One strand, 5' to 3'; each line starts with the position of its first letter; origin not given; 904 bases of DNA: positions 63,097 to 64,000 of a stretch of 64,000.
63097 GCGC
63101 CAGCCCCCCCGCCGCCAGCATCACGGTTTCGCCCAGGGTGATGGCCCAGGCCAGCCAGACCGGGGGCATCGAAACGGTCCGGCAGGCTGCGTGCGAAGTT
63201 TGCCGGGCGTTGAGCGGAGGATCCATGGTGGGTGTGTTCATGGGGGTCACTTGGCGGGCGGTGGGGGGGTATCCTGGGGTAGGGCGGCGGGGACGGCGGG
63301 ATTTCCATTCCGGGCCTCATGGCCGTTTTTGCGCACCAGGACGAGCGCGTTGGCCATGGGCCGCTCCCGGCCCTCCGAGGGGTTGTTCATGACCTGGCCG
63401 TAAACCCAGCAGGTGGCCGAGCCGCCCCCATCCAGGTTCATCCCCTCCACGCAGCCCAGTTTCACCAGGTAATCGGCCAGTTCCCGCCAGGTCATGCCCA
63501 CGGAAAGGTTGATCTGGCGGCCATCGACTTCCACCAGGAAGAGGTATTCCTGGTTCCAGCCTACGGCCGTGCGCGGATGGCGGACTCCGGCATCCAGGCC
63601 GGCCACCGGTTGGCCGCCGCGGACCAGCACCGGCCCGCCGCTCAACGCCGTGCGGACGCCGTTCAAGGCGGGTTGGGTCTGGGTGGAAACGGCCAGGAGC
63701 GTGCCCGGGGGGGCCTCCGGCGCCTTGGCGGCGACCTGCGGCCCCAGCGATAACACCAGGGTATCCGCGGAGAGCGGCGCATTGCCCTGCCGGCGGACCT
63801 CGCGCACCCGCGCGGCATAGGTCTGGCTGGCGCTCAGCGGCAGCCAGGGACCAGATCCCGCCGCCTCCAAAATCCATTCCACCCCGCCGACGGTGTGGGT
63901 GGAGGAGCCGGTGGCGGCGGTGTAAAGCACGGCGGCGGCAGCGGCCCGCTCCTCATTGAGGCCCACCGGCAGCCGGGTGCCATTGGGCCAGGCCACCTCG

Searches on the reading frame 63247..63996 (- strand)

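Call 44: search_protein_families(library=pfam, max_evalue=0.00001, proteins=[window:63247-63996:-])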
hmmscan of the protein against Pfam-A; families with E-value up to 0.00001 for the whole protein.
window:63247-63996:- (249 aa): 1 family
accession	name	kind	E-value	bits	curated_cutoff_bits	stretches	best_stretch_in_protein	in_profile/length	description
PF09992.14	NAGPA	-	3.7e-30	105.8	25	1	99-220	48-168/169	Phosphodiester glycosidase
